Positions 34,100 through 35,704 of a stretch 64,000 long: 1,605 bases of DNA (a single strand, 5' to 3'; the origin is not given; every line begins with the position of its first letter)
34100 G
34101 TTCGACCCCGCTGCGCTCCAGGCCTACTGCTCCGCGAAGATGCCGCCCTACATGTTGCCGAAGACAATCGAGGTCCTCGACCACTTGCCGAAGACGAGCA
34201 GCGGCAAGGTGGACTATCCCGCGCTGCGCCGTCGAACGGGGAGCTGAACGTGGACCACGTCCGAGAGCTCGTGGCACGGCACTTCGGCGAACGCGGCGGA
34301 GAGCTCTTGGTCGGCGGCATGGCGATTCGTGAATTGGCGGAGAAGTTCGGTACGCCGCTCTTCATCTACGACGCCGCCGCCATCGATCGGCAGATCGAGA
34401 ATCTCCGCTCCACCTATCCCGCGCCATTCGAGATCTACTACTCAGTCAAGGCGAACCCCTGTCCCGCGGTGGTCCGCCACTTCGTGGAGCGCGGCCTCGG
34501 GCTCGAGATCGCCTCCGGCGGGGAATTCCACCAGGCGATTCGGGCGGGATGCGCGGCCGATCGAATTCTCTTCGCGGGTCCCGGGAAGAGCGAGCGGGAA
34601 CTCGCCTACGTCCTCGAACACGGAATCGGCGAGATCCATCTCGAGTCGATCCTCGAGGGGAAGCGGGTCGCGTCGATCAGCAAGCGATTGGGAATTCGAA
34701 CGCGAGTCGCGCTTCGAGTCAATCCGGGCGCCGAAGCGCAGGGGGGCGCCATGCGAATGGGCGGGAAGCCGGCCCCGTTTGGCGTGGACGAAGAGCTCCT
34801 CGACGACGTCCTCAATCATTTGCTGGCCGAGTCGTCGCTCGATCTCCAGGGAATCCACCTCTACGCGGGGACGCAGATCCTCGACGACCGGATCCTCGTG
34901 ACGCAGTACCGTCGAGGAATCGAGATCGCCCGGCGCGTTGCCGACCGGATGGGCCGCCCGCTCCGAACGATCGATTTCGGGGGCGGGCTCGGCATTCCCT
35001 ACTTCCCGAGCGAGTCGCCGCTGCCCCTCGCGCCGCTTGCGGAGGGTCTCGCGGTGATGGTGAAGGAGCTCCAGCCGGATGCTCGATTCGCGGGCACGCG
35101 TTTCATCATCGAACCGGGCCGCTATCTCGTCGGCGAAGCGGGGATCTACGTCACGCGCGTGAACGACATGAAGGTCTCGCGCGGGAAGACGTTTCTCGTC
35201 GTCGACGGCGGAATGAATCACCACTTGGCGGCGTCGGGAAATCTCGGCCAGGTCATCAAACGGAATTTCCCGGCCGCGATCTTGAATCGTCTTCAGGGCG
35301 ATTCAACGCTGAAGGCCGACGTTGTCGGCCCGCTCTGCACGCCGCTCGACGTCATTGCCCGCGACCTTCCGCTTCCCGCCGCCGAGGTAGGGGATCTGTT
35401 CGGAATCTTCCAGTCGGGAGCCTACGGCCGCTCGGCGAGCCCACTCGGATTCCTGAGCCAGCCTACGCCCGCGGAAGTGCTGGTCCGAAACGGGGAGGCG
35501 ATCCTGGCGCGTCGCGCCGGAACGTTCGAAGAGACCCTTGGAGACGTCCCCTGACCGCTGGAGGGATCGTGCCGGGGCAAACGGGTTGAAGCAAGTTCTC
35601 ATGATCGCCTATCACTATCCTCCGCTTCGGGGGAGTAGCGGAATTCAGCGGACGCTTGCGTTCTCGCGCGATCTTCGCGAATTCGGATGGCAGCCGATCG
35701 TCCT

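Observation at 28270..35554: Exosortase-A-associated ACP / AMP-ligase / PLP-decarboxylase / GNAT / deacetylase / AsnB cassette: uncharacterised EPS decoration chemistry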

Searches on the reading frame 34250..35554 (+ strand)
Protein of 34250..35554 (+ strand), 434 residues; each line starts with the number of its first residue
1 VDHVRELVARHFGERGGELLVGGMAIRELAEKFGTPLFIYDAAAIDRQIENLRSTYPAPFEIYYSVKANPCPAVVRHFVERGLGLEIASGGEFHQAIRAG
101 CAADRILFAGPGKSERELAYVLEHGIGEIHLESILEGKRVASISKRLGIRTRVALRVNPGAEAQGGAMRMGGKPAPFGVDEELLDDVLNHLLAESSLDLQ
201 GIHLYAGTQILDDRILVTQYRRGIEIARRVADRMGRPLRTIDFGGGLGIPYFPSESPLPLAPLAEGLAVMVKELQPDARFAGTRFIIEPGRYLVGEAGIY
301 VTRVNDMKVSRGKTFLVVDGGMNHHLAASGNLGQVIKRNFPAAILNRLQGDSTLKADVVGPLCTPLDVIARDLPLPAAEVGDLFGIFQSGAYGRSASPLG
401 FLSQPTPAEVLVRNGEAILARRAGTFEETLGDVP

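Call 5: search_protein_families(library=ncbifam, proteins=[window:34250-35554:+], max_evalue=0.001)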
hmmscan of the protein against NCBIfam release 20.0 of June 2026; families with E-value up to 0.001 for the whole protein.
window:34250-35554:+ (434 aa): 7 families
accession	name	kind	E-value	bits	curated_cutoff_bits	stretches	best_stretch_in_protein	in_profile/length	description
TIGR03099.1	dCO2ase_PEP1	hypoth_equivalog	1.6e-138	462.1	478.45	1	14-412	3-398/398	pyridoxal-dependent decarboxylase, exosortase A system-associated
TIGR01048.1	lysA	equivalog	3.6e-90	302.5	297.9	1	16-430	6-413/417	diaminopimelate decarboxylase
NF006515.0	PRK08961.1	equivalog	2.2e-47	161.6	802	1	32-398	500-846/861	bifunctional aspartate kinase/diaminopimelate decarboxylase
NF052544.1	OrLyDeCDokD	equivalog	9.4e-35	120.1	700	1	10-430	17-456/461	ornithine/lysine decarboxylase DokD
NF041039.1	FslC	exception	4.2e-19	68.7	500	1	26-395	19-388/418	rhizoferrin biosystnesis N-citrylornithine decarboxylase FslC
TIGR01273.1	speA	equivalog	7.8e-16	57.7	624.1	1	53-311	84-355/624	arginine decarboxylase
NF003763.0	PRK05354.1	equivalog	6.3e-14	51.4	369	1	53-309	91-361/636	biosynthetic arginine decarboxylase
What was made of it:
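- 34250..35554 (+): BtrK-like fold-III PLP decarboxylase, proposed to act on the carrier-bound amino acid. TIGR03099 scores 462 bits against a cut-off of 478 (call 5).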

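Call 6: search_protein_families(library=pfam, proteins=[window:34250-35554:+], max_evalue=0.001)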
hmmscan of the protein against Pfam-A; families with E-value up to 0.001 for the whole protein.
window:34250-35554:+ (434 aa): 2 families
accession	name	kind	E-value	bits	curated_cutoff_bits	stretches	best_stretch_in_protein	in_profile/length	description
PF02784.22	Orn_Arg_deC_N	-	1.2e-40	139.9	23.4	1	43-294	2-246/247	Pyridoxal-dependent decarboxylase, pyridoxal binding domain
PF00278.28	Orn_DAP_Arg_deC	-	1.7e-17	63.9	23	1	123-390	5-95/95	Pyridoxal-dependent decarboxylase, C-terminal sheet domain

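Call 12: search_solved_structures(query=window:34250-35554:+, max_evalue=1e-10)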
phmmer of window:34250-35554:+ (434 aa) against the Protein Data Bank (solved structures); distinct sequences matched with E-value up to 1e-10: 40.
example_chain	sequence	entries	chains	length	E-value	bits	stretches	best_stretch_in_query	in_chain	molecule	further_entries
7ru7_A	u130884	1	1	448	2.5e-86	293.8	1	15-429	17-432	L-glutamyl-[BtrI acyl-carrier protein] decarboxylase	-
2j66_A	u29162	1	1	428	9.2e-86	292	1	26-429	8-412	BTRK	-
2p3e_A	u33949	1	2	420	8.7e-61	209.7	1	14-426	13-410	Diaminopimelate decarboxylase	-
3vab_A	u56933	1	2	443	1e-47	166.6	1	9-430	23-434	Diaminopimelate decarboxylase 1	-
6knh_A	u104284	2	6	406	1.9e-47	165.8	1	37-410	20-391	Probable diaminopimelate decarboxylase protein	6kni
4xg1_A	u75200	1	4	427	6.4e-47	164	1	11-422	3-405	Diaminopimelate decarboxylase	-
6knk_A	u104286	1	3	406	1.3e-46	163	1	37-410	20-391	Probable diaminopimelate decarboxylase protein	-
3c5q_A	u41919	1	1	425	1.7e-44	156.1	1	27-421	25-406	Diaminopimelate decarboxylase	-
2qgh_A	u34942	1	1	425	2.2e-44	155.6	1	27-421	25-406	Diaminopimelate decarboxylase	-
1hkv_A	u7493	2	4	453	5.4e-44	154.4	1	17-429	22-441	DIAMINOPIMELATE DECARBOXYLASE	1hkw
2o0t_A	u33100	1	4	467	5.9e-44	154.2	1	17-429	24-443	Diaminopimelate decarboxylase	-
3n2b_A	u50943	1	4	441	9.1e-43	150.3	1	15-422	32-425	Diaminopimelate decarboxylase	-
1twi_A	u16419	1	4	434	1.6e-39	139.7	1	16-428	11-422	Diaminopimelate decarboxylase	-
1tuf_A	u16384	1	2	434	1.6e-39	139.7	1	16-428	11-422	Diaminopimelate decarboxylase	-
2yxx_A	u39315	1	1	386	3.3e-39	138.6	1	26-429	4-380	Diaminopimelate decarboxylase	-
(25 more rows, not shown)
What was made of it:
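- On BtrK-type carrier-protein-dependent amino-acid decarboxylase: 294 bits to BtrK against 210 or less to LysA (call 12).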

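Call 18: find_related_loci(query=window:34250-35554:+, collection=genome_contigs, flank=10000)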
Query window:34250-35554:+ (434 aa) in genome_contigs; peptide patterns used: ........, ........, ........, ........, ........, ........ (x = any residue, [..] = any of these).
427 stretches matched a pattern; 222 encode a relative of the query (tblastn E <= 1e-3); the best 80 are kept; 80 distinct loci.
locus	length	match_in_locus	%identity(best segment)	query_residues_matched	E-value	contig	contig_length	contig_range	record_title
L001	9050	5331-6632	82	1-434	0e+0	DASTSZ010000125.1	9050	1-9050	MAG TPA_asm: Candidatus Eisenbacteria bacterium isolate SMAG_U2293 k141_675399, whole genome shotgun sequence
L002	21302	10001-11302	72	1-434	0e+0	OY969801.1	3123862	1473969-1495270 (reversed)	MAG: Candidatus Eisenbacteria bacterium isolate MFD10007.bin.c.4 genome assembly, chromosome: 1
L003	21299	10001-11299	85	1-433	0e+0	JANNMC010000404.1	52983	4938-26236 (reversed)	MAG: Candidatus Eisenbacteria bacterium isolate SOY_38_concoct_21 SOY_38_k141_2198763, whole genome shotgun sequence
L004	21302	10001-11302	64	1-434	0e+0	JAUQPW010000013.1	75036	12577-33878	MAG: bacterium isolate JZ-2.bins.100.201901 NODE_597_length_75036_cov_1.446742, whole genome shotgun sequence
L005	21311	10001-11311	62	1-434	1e-177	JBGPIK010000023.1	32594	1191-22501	MAG: Candidatus Binatia bacterium isolate OBJ_0618_7090110_336 k141_4716895_length_32594_cov_16.7055, whole genome shotg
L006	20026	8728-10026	61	1-433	4e-176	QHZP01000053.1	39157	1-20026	MAG: Acidobacteria bacterium isolate gp11 AA58 14_1009_16_40cm_scaffold_11087_curated, whole genome shotgun sequence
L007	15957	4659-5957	62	1-433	2e-174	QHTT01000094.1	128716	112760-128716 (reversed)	MAG: Gemmatimonadetes bacterium isolate AG45 14_1009_05_20cm_scaffold_594_curated, whole genome shotgun sequence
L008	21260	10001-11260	61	2-421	1e-174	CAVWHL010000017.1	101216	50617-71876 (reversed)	MAG: uncultured Acidobacteriota bacterium isolate MFD01299.bin.3.148 genome assembly, contig: contig_36703, whole genome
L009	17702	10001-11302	60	1-434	3e-174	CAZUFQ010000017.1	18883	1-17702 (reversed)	MAG TPA_asm: uncultured Enterobacteriaceae bacterium isolate binchicken_co185_61 genome assembly, contig: NODE_3985_leng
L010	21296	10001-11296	61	1-432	2e-174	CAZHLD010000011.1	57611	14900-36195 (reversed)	MAG TPA_asm: uncultured Acidobacteriaceae bacterium isolate SRP119689_co1_173 genome assembly, contig: NODE_590_length_5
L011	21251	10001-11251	61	18-434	2e-173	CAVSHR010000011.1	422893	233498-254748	MAG: uncultured delta proteobacterium isolate MFD05684.bin.2.48 genome assembly, contig: contig_73356, whole genome shot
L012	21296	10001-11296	62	1-432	1e-172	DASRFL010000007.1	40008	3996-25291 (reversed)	MAG TPA_asm: Terriglobales bacterium isolate SMAG_U10031 k141_1748075, whole genome shotgun sequence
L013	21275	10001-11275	60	1-425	2e-172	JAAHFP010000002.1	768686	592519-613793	MAG: Symploca sp. SIO1C2 1C2_NODE_2, whole genome shotgun sequence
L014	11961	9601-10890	62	1-429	7e-172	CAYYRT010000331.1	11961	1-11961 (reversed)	MAG TPA_asm: uncultured Acidimicrobiaceae bacterium isolate binchicken_co31_95 genome assembly, contig: k141_4267454, wh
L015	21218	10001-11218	62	7-412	7e-171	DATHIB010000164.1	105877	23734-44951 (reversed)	MAG TPA_asm: Candidatus Limnocylindria bacterium isolate SMAG_U12515 k141_455261, whole genome shotgun sequence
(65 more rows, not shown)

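Call 35: search_solved_structures(query=window:34250-35554:+, max_evalue=1e-40, show_alignments=4)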
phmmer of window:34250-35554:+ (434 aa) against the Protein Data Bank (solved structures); distinct sequences matched with E-value up to 1e-40: 12.
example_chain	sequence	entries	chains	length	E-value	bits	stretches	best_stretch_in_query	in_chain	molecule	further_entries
7ru7_A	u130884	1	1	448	2.5e-86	293.8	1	15-429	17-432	L-glutamyl-[BtrI acyl-carrier protein] decarboxylase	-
2j66_A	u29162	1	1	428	9.2e-86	292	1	26-429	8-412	BTRK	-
2p3e_A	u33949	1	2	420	8.7e-61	209.7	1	14-426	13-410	Diaminopimelate decarboxylase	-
3vab_A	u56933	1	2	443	1e-47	166.6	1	9-430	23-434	Diaminopimelate decarboxylase 1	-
6knh_A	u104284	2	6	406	1.9e-47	165.8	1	37-410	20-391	Probable diaminopimelate decarboxylase protein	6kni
4xg1_A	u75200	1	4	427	6.4e-47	164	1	11-422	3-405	Diaminopimelate decarboxylase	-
6knk_A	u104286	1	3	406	1.3e-46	163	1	37-410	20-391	Probable diaminopimelate decarboxylase protein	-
3c5q_A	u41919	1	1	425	1.7e-44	156.1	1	27-421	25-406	Diaminopimelate decarboxylase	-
2qgh_A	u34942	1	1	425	2.2e-44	155.6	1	27-421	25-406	Diaminopimelate decarboxylase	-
1hkv_A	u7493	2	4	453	5.4e-44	154.4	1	17-429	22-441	DIAMINOPIMELATE DECARBOXYLASE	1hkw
2o0t_A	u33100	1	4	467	5.9e-44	154.2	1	17-429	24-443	Diaminopimelate decarboxylase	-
3n2b_A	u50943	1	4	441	9.1e-43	150.3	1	15-422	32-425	Diaminopimelate decarboxylase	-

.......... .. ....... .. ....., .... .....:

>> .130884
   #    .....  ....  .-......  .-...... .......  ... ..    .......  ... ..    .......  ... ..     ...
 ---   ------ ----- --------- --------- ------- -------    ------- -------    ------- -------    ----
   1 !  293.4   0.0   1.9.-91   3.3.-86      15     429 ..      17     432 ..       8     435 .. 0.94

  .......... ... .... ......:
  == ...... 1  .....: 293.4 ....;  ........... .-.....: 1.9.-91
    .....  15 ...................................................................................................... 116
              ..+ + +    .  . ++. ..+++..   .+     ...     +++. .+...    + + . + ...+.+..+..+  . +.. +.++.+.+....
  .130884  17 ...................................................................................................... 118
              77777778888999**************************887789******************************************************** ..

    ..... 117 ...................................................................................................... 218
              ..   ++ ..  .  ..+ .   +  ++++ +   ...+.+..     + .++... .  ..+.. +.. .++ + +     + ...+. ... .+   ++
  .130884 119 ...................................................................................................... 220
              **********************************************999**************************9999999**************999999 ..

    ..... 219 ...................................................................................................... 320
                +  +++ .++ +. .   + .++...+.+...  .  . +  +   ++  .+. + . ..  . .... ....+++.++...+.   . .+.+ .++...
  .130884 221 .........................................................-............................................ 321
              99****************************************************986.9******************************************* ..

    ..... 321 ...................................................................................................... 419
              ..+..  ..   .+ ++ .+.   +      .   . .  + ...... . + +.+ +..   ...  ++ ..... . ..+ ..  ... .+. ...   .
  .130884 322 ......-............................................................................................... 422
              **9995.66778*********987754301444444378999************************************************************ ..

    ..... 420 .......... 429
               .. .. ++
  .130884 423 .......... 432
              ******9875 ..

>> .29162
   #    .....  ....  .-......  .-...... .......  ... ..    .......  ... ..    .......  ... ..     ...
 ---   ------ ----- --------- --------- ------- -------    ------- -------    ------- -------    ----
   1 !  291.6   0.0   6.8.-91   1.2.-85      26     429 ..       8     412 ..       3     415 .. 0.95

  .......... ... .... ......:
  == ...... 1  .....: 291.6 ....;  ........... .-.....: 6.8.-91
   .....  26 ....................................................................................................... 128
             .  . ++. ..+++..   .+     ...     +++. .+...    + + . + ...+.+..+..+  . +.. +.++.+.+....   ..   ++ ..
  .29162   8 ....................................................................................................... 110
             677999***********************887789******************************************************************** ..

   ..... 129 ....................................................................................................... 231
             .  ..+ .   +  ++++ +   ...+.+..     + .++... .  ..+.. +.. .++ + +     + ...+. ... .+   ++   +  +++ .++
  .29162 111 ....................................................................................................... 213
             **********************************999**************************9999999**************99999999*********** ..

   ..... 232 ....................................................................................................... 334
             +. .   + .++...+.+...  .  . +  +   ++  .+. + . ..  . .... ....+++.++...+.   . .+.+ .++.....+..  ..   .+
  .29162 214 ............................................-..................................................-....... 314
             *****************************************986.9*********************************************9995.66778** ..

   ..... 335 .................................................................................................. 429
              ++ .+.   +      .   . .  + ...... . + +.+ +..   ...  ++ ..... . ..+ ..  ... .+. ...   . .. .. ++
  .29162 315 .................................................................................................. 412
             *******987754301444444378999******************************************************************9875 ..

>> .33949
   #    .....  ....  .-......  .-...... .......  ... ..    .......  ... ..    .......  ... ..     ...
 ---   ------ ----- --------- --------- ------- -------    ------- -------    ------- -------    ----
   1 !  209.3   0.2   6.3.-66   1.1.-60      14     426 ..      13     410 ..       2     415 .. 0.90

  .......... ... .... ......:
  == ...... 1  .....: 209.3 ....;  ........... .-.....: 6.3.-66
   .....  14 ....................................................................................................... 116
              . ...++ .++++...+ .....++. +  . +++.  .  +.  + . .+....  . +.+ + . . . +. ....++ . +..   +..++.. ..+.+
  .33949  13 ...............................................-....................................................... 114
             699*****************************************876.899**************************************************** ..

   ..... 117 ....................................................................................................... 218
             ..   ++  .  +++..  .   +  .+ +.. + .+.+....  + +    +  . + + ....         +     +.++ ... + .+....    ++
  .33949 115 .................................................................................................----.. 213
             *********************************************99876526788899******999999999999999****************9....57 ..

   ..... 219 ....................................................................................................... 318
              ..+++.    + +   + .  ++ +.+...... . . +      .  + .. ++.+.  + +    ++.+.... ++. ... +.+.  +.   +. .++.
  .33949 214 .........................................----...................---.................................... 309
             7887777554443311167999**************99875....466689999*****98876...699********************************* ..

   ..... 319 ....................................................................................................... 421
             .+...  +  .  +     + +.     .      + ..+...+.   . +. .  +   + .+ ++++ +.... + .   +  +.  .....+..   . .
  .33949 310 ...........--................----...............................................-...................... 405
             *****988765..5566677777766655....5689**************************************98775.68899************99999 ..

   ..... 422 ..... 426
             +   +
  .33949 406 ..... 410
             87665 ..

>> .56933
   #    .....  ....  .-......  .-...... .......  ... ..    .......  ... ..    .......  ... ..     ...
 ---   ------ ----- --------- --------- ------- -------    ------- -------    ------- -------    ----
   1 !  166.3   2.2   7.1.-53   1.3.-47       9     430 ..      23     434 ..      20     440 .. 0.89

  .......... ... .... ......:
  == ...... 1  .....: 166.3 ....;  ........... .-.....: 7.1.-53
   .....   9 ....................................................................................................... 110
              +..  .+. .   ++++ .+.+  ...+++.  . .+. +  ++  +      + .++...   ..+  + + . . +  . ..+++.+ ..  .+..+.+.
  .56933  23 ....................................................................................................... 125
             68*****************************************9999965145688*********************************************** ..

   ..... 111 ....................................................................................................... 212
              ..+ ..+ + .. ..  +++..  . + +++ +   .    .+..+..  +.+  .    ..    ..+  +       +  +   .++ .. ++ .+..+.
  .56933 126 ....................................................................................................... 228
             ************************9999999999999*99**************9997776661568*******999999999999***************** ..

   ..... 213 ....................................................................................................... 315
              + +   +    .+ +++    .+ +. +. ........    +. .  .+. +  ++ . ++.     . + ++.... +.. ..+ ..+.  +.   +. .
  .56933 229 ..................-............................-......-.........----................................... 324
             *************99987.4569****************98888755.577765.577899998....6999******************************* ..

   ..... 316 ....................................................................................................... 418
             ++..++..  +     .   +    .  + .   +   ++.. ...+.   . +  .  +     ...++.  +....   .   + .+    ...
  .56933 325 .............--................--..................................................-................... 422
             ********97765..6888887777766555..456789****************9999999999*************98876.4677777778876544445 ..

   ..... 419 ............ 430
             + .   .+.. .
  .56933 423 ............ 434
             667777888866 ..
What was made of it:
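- Its best solved relative is L-glutamyl-[BtrI carrier protein] decarboxylase, at 294 bits against 210 for the best LysA (calls 12, 35).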
